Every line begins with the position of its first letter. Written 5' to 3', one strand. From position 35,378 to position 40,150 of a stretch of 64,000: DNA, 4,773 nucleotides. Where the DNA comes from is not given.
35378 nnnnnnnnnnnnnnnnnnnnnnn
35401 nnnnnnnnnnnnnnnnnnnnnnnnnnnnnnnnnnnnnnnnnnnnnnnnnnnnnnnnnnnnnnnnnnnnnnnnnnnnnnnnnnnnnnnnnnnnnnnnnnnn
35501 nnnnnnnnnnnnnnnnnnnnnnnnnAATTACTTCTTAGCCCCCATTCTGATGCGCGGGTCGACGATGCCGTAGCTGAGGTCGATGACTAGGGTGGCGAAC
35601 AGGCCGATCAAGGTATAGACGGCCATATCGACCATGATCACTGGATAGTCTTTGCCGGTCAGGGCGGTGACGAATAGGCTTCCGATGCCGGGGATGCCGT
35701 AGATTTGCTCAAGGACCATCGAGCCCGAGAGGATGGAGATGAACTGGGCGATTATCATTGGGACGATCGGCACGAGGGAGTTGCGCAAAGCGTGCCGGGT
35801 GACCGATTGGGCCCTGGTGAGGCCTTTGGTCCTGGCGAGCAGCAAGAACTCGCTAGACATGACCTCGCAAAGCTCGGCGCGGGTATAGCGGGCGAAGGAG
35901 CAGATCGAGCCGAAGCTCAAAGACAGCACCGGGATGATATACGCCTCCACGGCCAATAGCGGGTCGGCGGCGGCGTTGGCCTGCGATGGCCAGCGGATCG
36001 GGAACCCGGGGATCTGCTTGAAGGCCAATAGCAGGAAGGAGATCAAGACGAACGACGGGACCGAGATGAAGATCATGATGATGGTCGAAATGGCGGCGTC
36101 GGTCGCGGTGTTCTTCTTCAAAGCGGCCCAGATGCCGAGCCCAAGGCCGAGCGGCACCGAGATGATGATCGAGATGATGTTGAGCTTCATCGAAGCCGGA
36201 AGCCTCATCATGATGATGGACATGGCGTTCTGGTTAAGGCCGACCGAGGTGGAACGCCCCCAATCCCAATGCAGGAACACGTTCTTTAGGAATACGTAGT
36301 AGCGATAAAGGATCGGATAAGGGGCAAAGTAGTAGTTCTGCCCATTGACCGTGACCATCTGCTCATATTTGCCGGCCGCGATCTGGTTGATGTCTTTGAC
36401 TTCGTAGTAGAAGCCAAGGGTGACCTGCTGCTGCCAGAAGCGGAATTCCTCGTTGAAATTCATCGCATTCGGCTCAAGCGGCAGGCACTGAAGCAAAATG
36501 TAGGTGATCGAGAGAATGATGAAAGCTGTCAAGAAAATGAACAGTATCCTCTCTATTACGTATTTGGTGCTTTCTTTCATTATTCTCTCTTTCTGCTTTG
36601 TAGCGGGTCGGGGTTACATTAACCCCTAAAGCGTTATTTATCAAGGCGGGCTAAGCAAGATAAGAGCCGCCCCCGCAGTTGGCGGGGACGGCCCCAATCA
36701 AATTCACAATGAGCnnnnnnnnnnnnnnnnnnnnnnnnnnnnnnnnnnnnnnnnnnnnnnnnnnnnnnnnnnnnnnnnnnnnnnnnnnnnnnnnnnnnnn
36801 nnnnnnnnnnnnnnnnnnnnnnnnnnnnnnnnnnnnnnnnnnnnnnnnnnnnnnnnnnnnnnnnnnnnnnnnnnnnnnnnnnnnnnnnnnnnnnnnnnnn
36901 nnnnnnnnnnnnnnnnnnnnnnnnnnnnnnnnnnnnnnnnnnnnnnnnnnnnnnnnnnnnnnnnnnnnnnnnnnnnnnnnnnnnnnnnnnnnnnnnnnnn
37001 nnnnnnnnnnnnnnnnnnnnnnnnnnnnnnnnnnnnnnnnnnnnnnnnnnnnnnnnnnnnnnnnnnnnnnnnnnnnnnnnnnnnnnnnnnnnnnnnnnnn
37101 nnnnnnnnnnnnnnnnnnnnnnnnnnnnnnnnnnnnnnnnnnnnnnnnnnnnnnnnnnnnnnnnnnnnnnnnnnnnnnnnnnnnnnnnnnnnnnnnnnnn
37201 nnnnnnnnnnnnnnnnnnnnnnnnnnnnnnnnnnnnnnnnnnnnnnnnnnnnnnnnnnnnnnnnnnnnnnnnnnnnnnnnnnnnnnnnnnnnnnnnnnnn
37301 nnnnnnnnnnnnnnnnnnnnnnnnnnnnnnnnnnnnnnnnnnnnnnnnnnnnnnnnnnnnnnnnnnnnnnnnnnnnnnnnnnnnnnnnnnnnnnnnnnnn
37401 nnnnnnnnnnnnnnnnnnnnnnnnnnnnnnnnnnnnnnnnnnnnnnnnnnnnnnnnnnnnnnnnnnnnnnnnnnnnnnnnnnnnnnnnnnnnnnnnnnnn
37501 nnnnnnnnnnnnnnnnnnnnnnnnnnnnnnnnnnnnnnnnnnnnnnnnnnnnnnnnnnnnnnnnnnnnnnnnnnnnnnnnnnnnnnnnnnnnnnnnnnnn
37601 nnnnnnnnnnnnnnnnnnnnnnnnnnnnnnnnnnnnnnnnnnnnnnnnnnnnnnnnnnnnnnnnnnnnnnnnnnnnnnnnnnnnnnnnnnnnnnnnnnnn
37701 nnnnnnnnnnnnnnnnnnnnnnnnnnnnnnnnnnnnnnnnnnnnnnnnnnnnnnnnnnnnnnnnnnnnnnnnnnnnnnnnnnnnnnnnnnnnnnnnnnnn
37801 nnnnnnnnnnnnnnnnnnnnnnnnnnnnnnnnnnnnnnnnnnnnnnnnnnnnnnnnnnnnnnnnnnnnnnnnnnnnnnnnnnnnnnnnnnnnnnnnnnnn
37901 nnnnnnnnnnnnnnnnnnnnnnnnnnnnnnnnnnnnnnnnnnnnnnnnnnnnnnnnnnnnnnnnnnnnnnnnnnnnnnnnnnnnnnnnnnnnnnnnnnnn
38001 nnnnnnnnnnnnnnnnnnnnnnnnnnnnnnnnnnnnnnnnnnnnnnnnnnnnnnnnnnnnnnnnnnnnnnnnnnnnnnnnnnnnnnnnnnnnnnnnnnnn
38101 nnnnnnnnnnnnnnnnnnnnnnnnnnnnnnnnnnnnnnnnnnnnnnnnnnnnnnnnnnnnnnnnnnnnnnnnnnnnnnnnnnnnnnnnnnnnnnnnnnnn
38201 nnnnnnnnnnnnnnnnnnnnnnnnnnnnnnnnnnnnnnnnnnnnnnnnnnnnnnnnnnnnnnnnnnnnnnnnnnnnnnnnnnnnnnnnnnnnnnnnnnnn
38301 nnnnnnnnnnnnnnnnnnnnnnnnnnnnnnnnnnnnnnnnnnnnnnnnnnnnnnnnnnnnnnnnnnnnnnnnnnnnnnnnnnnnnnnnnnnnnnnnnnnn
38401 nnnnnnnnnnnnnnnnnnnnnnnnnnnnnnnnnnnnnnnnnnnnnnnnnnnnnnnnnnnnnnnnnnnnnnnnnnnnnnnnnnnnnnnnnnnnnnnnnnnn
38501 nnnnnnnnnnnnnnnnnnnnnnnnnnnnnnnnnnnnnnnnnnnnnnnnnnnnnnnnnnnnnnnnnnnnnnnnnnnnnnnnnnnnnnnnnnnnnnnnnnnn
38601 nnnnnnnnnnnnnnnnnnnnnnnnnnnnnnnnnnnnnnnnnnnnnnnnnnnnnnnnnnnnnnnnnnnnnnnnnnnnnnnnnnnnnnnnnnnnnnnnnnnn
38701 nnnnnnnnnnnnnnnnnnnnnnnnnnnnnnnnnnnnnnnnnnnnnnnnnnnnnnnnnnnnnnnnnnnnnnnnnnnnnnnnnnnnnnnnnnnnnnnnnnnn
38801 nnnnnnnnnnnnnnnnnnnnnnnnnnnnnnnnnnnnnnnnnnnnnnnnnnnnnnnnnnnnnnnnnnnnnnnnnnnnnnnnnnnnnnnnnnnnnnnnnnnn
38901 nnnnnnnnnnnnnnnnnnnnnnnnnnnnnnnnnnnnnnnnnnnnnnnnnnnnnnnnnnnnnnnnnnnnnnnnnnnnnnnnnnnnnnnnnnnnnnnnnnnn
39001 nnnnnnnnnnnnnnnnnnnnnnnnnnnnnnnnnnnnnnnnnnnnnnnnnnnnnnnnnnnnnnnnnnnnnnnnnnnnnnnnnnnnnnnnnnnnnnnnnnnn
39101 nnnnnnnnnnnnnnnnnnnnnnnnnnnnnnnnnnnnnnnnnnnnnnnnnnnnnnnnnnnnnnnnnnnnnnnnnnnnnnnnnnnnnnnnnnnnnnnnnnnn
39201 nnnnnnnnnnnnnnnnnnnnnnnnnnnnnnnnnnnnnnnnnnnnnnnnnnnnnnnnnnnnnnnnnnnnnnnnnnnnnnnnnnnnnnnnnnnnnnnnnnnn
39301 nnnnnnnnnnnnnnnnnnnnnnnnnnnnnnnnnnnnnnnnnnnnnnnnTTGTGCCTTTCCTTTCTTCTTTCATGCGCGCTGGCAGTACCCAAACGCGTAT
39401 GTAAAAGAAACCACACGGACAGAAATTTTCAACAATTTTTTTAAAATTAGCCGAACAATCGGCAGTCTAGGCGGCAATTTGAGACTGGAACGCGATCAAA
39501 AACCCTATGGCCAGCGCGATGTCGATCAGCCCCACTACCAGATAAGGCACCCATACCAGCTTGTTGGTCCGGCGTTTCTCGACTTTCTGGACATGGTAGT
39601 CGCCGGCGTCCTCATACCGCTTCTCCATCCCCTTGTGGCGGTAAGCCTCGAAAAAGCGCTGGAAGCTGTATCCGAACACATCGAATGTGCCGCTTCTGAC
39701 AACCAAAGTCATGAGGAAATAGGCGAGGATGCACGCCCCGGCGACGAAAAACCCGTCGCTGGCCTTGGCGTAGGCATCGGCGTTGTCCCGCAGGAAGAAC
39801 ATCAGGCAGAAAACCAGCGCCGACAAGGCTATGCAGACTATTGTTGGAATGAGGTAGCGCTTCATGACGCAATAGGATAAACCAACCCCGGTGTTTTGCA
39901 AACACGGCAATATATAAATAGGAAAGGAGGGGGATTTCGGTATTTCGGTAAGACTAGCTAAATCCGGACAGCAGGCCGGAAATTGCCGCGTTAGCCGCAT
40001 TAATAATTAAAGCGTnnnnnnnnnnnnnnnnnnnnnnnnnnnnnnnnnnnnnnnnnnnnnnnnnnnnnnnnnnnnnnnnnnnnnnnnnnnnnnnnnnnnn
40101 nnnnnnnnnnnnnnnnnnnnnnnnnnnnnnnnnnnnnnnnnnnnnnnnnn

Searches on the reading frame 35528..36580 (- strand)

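Call 9: search_protein_families(library=pfam, proteins=[window:35528-36580:-], max_evalue=0.001)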
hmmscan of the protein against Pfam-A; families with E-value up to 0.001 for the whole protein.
window:35528-36580:- (350 aa): 1 family
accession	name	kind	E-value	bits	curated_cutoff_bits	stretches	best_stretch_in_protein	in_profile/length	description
PF00528.27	BPD_transp_1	-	1.8e-36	126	26.4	1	145-345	1-183/184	Binding-protein-dependent transport system inner membrane component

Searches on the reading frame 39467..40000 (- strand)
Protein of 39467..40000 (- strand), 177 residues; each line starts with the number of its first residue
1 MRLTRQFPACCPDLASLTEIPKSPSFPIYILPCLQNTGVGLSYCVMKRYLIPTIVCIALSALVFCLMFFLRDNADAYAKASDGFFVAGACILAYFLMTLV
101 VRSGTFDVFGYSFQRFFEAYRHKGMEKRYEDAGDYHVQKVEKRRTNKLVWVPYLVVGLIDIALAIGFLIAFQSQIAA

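Call 9: search_protein_families(library=pfam, proteins=[window:39467-40000:-], max_evalue=0.001)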
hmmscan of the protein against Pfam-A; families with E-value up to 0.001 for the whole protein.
window:39467-40000:- (177 aa): 1 family
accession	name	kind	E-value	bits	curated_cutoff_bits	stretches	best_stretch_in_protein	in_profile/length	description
PF13038.11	DUF3899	-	1.2e-11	45.2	23.4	1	82-168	2-87/88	Domain of unknown function (DUF3899)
